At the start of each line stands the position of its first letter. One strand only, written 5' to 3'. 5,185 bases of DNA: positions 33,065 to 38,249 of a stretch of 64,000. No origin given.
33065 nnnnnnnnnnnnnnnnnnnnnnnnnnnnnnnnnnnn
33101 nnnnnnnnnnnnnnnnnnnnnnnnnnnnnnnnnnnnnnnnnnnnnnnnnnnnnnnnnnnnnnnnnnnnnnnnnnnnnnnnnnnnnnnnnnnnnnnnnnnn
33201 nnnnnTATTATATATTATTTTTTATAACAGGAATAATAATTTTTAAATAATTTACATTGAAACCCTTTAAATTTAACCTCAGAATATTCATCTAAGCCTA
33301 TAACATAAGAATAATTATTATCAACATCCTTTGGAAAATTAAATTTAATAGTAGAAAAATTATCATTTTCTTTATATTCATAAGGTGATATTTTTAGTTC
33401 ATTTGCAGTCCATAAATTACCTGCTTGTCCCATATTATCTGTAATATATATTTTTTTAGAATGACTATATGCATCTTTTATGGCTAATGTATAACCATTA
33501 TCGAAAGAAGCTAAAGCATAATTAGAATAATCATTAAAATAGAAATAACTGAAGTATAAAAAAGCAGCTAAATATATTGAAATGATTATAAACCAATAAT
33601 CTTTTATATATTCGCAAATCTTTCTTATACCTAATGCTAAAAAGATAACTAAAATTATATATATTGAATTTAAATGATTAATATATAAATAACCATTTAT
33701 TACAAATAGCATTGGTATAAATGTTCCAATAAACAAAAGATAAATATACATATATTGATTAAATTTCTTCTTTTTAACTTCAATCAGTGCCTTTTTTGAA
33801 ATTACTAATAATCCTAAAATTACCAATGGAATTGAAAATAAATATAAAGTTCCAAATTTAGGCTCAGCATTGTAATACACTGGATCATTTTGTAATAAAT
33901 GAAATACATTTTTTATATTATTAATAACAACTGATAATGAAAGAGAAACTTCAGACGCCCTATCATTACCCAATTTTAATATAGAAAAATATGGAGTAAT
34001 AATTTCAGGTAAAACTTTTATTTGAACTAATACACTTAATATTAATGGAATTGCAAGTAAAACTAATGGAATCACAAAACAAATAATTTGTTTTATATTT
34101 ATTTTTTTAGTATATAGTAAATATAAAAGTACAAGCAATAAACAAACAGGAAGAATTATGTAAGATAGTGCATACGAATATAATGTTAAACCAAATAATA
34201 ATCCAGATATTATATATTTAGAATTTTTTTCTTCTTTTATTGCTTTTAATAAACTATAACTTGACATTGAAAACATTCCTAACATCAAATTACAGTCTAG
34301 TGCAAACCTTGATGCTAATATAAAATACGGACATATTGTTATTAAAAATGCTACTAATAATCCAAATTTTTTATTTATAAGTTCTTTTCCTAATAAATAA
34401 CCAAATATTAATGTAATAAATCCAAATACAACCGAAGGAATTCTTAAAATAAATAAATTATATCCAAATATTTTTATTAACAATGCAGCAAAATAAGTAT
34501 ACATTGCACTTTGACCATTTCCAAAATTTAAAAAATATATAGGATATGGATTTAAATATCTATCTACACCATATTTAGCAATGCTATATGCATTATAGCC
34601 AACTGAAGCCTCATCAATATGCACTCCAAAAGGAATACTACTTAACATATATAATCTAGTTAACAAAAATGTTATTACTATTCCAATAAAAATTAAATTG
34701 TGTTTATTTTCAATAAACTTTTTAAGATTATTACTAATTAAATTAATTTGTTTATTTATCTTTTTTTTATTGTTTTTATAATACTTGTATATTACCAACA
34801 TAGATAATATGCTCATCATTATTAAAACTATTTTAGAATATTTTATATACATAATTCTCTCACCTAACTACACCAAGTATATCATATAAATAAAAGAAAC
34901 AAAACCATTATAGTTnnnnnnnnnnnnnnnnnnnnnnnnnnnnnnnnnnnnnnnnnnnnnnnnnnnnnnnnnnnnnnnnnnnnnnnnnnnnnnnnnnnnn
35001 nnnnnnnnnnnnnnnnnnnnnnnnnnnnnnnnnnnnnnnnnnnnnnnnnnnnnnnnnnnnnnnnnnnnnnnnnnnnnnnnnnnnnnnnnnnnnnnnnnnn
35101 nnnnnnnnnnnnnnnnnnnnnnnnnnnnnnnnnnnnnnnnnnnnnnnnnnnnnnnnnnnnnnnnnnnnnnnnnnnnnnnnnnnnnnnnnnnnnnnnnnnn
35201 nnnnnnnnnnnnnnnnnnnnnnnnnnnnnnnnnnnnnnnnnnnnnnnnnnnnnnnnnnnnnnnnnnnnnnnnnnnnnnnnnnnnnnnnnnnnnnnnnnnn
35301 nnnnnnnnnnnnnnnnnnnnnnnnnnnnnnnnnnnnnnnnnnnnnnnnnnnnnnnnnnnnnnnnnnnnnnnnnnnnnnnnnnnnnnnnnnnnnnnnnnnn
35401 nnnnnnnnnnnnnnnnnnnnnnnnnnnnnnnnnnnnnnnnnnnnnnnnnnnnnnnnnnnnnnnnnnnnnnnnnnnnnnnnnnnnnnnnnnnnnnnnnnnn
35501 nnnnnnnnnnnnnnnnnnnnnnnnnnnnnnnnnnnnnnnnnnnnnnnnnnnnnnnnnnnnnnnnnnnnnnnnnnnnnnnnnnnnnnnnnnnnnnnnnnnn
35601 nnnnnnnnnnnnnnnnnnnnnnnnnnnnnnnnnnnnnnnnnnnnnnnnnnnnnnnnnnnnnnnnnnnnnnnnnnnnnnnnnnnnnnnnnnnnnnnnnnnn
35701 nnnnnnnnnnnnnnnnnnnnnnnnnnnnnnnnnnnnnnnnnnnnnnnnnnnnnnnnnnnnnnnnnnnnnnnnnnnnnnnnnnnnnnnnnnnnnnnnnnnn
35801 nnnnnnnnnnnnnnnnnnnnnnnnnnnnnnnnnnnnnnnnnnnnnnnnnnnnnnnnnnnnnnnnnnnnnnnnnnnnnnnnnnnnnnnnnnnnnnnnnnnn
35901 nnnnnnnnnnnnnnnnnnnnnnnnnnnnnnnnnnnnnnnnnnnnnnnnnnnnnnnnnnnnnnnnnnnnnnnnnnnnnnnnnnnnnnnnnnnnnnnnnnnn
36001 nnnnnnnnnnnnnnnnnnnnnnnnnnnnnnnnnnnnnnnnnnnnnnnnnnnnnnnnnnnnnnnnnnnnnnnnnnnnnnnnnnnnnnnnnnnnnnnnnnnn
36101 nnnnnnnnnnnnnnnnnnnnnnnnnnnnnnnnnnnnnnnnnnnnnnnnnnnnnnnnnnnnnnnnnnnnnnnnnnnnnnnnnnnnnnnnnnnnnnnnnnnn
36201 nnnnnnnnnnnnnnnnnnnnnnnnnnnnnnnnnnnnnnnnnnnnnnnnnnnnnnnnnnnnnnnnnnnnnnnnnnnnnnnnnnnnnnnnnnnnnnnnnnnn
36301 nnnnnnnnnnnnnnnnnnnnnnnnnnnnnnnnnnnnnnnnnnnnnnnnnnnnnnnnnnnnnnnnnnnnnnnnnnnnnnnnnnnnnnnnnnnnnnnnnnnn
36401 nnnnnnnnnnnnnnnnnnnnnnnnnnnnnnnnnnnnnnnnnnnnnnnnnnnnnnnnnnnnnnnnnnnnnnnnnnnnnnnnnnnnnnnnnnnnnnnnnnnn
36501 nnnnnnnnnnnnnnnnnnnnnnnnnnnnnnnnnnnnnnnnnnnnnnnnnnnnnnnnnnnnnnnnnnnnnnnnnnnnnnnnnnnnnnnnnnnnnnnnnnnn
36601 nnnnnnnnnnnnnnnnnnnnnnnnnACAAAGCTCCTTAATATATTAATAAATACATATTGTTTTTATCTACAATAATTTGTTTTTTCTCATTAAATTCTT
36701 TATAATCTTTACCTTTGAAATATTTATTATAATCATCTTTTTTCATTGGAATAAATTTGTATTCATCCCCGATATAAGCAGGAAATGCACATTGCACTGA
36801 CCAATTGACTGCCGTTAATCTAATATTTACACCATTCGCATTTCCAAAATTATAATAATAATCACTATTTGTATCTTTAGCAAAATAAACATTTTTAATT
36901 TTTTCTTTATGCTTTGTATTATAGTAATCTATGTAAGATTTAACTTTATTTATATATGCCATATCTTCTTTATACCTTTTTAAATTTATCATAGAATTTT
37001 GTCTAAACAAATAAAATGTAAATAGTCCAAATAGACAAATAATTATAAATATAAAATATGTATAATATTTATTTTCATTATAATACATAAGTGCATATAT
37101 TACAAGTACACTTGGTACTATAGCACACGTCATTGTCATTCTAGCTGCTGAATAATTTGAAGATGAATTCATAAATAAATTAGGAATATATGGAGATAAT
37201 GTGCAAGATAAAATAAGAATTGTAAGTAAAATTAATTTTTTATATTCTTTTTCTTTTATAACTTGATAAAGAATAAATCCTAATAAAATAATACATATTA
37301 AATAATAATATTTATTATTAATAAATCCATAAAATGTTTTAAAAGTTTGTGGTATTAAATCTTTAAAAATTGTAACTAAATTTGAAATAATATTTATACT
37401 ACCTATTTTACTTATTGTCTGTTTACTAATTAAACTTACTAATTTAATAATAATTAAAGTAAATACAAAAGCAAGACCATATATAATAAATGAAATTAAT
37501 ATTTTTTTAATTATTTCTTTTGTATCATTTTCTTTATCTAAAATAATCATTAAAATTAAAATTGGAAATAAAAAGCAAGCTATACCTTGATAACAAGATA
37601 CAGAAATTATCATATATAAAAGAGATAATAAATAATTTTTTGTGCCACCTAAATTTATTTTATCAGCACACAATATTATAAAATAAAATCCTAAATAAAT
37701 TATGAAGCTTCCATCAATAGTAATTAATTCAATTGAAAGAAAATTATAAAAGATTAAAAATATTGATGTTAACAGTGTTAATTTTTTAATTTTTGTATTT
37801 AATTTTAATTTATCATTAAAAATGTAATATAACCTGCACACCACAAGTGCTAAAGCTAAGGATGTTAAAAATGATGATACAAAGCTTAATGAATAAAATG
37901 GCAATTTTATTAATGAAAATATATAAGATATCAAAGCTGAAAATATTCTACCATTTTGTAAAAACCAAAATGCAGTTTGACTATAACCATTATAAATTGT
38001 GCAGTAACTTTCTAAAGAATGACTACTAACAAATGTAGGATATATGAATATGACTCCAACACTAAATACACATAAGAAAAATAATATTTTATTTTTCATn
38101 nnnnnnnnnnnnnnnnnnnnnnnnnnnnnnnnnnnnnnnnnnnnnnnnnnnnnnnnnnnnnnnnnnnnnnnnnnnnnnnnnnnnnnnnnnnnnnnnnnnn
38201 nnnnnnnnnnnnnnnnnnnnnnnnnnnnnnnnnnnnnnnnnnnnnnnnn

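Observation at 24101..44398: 20-kb single-strand glycan locus built around six large polytopic (GT-C/Wzy-like) membrane proteins, with no priming enzyme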

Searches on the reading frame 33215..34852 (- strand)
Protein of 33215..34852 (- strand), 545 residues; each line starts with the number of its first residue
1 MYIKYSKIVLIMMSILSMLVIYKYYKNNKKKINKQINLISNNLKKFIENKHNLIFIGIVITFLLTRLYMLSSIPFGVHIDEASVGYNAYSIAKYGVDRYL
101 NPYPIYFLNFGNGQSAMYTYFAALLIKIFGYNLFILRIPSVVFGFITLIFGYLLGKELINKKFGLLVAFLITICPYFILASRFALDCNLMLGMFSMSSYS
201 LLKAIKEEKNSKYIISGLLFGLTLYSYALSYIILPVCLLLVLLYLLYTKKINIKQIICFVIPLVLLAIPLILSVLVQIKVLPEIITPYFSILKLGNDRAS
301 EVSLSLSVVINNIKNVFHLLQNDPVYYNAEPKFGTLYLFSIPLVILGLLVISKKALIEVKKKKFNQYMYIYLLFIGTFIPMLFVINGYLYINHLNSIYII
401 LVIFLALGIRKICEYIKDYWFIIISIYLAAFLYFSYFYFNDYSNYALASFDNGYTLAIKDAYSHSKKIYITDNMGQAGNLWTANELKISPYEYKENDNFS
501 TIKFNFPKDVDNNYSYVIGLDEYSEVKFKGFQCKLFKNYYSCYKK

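Call 5: search_protein_families(library=pfam, proteins=[window:33215-34852:-], max_evalue=0.01)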
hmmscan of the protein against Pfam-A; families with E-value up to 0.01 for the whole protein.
window:33215-34852:- (545 aa): 3 families
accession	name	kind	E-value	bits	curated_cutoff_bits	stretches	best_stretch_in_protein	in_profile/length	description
PF13231.12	PMT_2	-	2.9e-14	54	26.1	1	117-269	5-152/160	Dolichyl-phosphate-mannose-protein mannosyltransferase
PF10794.15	DUF2606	-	0.005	17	25.4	0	4-41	13-50/134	Protein of unknown function (DUF2606)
PF00686.25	CBM_20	-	0.0053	17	23.3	1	458-528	8-77/97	Starch binding domain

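Call 23: search_protein_families(library=ncbifam, proteins=[window:33215-34852:-], max_evalue=0.001)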
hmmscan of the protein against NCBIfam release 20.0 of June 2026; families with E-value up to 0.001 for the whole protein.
window:33215-34852:- (545 aa): 0 families

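Call 25: search_solved_structures(query=window:33215-34852:-, max_evalue=1)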
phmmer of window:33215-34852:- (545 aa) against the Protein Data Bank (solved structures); distinct sequences matched with E-value up to 1: 0.

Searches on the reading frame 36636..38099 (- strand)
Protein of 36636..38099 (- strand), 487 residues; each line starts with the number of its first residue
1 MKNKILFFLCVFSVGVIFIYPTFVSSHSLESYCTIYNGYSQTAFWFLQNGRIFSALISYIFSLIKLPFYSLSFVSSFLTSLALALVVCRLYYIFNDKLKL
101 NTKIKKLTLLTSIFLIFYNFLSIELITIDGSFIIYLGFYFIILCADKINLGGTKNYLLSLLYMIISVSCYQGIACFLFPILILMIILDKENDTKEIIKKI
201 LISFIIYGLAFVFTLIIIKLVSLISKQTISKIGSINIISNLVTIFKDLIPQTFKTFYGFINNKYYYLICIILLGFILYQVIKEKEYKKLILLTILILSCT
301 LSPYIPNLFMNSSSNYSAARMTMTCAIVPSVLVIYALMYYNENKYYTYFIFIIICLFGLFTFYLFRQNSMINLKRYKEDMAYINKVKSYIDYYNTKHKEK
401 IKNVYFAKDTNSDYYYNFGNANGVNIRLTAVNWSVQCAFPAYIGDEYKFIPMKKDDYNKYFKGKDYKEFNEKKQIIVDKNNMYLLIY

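Call 6: search_protein_families(library=pfam, proteins=[window:36636-38099:-], max_evalue=0.01)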
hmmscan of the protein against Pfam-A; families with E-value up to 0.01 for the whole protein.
window:36636-38099:- (487 aa): 2 families
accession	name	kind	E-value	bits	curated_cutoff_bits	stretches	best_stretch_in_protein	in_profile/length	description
PF14264.12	Glucos_trans_II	-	3.1e-16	59.9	30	1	33-337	15-313/317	Glucosyl transferase GtrII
PF14108.11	ABA4-like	-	0.0013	19.6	27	1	171-303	4-121/127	ABA DEFICIENT 4-like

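Call 23: search_protein_families(library=ncbifam, proteins=[window:36636-38099:-], max_evalue=0.001)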
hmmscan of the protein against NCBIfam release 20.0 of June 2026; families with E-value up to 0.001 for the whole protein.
window:36636-38099:- (487 aa): 0 families
